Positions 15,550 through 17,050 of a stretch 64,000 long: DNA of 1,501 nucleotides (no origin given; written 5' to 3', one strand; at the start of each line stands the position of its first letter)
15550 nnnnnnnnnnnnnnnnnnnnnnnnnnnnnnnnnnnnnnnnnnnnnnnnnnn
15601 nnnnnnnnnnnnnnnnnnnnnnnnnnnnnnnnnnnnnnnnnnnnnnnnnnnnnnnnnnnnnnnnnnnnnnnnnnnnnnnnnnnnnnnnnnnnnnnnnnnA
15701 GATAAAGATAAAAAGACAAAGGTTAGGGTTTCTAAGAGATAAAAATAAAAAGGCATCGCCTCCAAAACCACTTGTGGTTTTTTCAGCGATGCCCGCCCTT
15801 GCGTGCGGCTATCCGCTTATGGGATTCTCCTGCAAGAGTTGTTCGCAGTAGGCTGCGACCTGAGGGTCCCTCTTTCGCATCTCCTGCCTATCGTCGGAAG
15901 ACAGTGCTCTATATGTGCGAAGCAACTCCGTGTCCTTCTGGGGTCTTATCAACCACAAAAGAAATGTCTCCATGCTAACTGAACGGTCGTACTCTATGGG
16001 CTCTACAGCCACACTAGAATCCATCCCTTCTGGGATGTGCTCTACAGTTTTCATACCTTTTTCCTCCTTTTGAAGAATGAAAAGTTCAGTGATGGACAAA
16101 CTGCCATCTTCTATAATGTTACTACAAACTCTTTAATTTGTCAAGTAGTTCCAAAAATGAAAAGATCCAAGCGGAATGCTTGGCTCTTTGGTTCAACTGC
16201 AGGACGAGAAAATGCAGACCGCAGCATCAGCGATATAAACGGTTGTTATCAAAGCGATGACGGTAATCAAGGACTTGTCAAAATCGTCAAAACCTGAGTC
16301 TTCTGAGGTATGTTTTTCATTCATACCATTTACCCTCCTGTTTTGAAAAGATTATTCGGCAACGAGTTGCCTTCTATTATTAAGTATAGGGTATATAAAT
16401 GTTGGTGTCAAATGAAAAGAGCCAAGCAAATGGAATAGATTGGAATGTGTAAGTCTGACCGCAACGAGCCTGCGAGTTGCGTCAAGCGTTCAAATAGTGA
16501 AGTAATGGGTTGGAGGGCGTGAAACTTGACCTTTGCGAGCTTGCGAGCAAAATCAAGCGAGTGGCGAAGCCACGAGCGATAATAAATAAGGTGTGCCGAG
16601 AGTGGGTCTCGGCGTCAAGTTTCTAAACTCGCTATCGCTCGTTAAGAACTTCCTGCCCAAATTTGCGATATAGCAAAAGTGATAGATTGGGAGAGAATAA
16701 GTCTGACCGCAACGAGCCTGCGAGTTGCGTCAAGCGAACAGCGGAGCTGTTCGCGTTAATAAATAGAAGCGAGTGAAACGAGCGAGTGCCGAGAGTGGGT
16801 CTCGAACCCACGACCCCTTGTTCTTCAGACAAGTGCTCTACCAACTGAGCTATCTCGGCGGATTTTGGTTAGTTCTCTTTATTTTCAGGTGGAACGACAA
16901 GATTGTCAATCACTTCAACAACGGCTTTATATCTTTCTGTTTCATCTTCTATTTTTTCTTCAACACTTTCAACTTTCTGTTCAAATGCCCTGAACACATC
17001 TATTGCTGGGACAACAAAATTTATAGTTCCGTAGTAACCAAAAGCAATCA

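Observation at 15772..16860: tRNA-Phe with tandemly duplicated 3' flank and a 19-nt copy of its own 3' end: remnant of an integrative element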

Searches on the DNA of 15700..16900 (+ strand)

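Call 8: search_rna_families(source=window, start=15700, end=16900, threshold=evalue, max_evalue=10)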
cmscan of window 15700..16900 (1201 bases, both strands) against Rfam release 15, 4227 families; matches with E-value up to 10: 9.
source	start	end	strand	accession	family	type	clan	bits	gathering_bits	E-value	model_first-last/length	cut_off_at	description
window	16787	16859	-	RF00005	tRNA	Gene; tRNA;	CL00001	73.4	29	6.7e-16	1-71/71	no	tRNA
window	16786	16859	+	RF04354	Plastid-ycf2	Cis-reg;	-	20.8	65.7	0.23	1-75/75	no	Plastid-ycf2 5UTR RNA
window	16232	16332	-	RF00290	BaMV_CRE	Cis-reg;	-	14.9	100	2.8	1-140/140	no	Bamboo mosaic potexvirus (BaMV) cis-regulatory element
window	16235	16270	+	RF01759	sucC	Cis-reg;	-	14.5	50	7.9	1-70/70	no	sucC RNA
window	16561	16584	-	RF01687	Acido-Lenti-1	Gene; sRNA;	-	14.3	37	2.5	22-45/46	no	Acido-Lenti-1 RNA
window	16265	16326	-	RF02292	TtnuCD16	Gene; snRNA; snoRNA; CD-box;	-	14.2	75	6.8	1-58/58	no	Tetrahymena snoRNA TtnuCD16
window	16150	16308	+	RF01177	snR67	Gene; snRNA; snoRNA; CD-box;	CL00053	14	55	6.2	1-83/83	no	Small nucleolar RNA snR67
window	16114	16154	+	RF00066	U7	Gene; snRNA;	-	13.1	34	8.2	1-62/62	no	U7 small nuclear RNA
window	16263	16331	-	RF02480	GlsR14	Gene; snRNA; snoRNA; CD-box;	-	12.7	90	5.2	1-68/68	no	Small nucleolar RNA GlsR14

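Call 39: search_dna_similar(query=window:15795-16800:+, collection=phages, mode=distant, max_evalue=1)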
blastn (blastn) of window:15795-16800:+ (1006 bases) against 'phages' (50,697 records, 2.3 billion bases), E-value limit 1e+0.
No match.

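Call 40: search_dna_similar(query=window:15795-16800:+, collection=plasmids, mode=distant, max_evalue=1)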
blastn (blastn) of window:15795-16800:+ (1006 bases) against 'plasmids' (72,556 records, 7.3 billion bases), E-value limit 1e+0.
Records with a match: 11; places in all: 11; records where one place covers at least 80% of the query: 0.
Best place of each record, by identity: 80-90% 11.
By first word of the organism name: Bacillus 6; Clostridium 5.
By predicted mobility (MOB-suite, as given by PLSDB): conjugative 6; non-mobilizable 5.
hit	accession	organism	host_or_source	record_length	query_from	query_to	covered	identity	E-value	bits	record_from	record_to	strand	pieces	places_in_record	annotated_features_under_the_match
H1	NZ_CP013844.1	Clostridium botulinum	Microbial isolate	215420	312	355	4%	83.3%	8e-2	46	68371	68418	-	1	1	hypothetical protein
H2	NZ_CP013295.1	Clostridium botulinum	Microbial isolate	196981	312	355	4%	83.3%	8e-2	46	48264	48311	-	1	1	hypothetical protein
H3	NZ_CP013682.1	Clostridium botulinum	Microbial isolate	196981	312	355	4%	83.3%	8e-2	46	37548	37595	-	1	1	hypothetical protein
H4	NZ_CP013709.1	Clostridium botulinum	Microbial isolate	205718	312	355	4%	83.3%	8e-2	46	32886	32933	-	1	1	hypothetical protein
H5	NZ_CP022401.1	Clostridium botulinum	soil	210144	312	355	4%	83.3%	8e-2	46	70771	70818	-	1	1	hypothetical protein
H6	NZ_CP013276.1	Bacillus thuringiensis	Vectobac,bacterial clone,Commercial ...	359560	515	550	4%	84.6%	9e-1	43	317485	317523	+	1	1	permease prefix domain 1-containing protein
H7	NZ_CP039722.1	Bacillus thuringiensis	whole organism,soil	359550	515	550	4%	84.6%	9e-1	43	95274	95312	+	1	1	permease prefix domain 1-containing protein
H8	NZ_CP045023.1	Bacillus thuringiensis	whole organism,soil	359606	515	550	4%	84.6%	9e-1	43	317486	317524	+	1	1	permease prefix domain 1-containing protein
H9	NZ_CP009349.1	Bacillus thuringiensis HD1002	Sewage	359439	515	550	4%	84.6%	9e-1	43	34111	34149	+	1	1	permease prefix domain 1-containing protein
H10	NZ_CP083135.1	Bacillus thuringiensis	whole organism,Biopesticide Solbac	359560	515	550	4%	84.6%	9e-1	43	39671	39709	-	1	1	permease prefix domain 1-containing protein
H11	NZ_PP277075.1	Bacillus cereus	-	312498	515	550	4%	84.6%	9e-1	43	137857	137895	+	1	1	permease prefix domain 1-containing protein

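Call 97: search_dna_similar(query=window:16453-16488:+, collection=plasmids, mode=distant, max_evalue=10, max_rows=30)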
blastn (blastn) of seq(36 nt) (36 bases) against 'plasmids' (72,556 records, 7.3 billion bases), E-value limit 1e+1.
Records with a match: 6; places in all: 6; records where one place covers at least 80% of the query: 0.
Best place of each record, by identity: >=99% 1; 90-95% 4; 80-90% 1.
By first word of the organism name: Sinorhizobium 4; Streptomyces 1; Sphingopyxis 1.
By predicted mobility (MOB-suite, as given by PLSDB): non-mobilizable 5; conjugative 1.
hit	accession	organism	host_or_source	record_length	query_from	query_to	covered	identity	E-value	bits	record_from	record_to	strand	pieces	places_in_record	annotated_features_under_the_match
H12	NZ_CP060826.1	Streptomyces genisteinicus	whole organism,leaf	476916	3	30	78%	85.7%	4e+0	34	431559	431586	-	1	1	DUF5302 domain-containing protein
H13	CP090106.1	Sinorhizobium meliloti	Medicago,Cell culture,Plant nodule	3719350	12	34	64%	91.3%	4e+0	34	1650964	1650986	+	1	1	CinA family protein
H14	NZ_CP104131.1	Sinorhizobium sp. K101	Phaseolus vulgaris,cell ...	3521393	12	34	64%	91.3%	4e+0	34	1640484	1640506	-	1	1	none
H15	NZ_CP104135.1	Sinorhizobium sp. C101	Phaseolus vulgaris,cell ...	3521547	12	34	64%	91.3%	4e+0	34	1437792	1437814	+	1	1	none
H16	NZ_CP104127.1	Sinorhizobium sp. M103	Phaseolus vulgaris,cell ...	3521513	12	34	64%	91.3%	4e+0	34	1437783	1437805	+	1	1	none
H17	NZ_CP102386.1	Sphingopyxis sp. DBS4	soil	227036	4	21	50%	100.0%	4e+0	34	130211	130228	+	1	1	strawberry notch family protein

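Call 98: search_dna_similar(query=window:16453-16488:+, collection=phages, mode=distant, max_evalue=10, max_rows=30)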
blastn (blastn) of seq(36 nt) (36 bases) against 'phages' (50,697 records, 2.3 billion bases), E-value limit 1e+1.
Records with a match: 21; places in all: 21; records where one place covers at least 80% of the query: 0.
Best place of each record, by identity: >=99% 18; 95-99% 3.
By first word of the organism name: Mycobacterium 21.
By host as written in the record: Mycobacterium smegmatis mc2 155 11; Mycobacterium smegmatis mc2155 3; Mycolicobacterium smegmatis mc^2 155 2; Mycobacterium smegamtis mc2 155 2; Mycobacterium smegmatis mc#155 1; Mycobacterium 1; Mycobacterium sp. 1.
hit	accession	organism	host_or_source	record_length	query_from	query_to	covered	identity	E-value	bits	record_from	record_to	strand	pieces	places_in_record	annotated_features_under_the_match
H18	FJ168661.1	Mycobacterium phage Gumball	Mycobacterium smegmatis mc2 155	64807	1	20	56%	100.0%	1e-1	37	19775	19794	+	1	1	26: tape measure protein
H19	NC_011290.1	Mycobacterium phage Gumball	Mycobacterium smegmatis mc2 155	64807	1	20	56%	100.0%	1e-1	37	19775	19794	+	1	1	26: tail length tape measure protein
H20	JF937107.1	Mycobacterium phage SirHarley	Mycobacterium smegmatis mc2 155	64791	1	20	56%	100.0%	1e-1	37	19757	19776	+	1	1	26: tape measure protein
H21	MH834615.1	Mycobacterium phage KandZ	Mycobacterium smegmatis mc2 155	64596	1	20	56%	95.0%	5e+0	33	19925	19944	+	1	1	27: tape measure protein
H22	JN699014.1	Mycobacterium phage Nova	Mycobacterium smegmatis mc2 155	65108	1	20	56%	95.0%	5e+0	33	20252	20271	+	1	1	27: tape measure protein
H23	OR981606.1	Mycobacterium phage Benzema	Mycolicobacterium smegmatis mc^2 155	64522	1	20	56%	95.0%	5e+0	33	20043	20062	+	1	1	tape measure protein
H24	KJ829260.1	Mycobacterium phage YungJamal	Mycobacterium smegmatis mc2 155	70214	1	18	50%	100.0%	1e+0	34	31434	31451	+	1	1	58: tape measure protein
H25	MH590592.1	Mycobacterium phage Ryadel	Mycobacterium smegmatis mc2 155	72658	1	18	50%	100.0%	1e+0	34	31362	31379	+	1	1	58: tape measure protein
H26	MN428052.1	Mycobacterium phage Smooch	Mycobacterium smegmatis mc2155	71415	1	18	50%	100.0%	1e+0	34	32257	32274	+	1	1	57: tape measure protein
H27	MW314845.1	Mycobacterium phage TelAviv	Mycobacterium smegmatis mc#155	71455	1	18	50%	100.0%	1e+0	34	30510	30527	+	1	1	51: tape measure protein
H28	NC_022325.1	Mycobacterium phage Dylan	Mycobacterium smegamtis mc2 155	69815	1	18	50%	100.0%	1e+0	34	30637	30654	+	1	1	54: tail length tape measure protein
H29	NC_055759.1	Mycobacterium phage Ryadel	Mycobacterium smegmatis mc2 155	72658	1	18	50%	100.0%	1e+0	34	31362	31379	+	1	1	58: tail length tape measure protein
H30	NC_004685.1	Mycobacterium phage Corndog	Mycobacterium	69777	1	18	50%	100.0%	1e+0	34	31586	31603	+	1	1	tail length tape measure protein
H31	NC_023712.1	Mycobacterium phage Firecracker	Mycobacterium smegmatis mc2 155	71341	1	18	50%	100.0%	1e+0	34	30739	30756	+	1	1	55: tail length tape measure protein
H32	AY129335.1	Mycobacterium phage Corndog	Mycobacterium sp.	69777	1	18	50%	100.0%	1e+0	34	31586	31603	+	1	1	57: hypothetical protein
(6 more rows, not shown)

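Call 99: get_annotated_region(hit=H14, flank=1500)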
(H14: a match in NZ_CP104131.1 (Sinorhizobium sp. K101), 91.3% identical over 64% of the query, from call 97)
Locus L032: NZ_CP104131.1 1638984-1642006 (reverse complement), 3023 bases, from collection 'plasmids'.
description: Sinorhizobium sp. K101 plasmid pK101a, complete sequence
organism: Sinorhizobium sp. K101 (NCBI taxid 2976820)
taxonomy: Bacteria; Pseudomonadota; Alphaproteobacteria; Hyphomicrobiales; Rhizobiaceae; Sinorhizobium; Sinorhizobium sp. K101
host: -; source: Phaseolus vulgaris,cell culture,Phaseolus vulgaris nodule,nodule from plant grown in inoculum free soil; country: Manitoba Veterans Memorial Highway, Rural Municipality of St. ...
typing (MOB-suite, as given by PLSDB): non-mobilizable
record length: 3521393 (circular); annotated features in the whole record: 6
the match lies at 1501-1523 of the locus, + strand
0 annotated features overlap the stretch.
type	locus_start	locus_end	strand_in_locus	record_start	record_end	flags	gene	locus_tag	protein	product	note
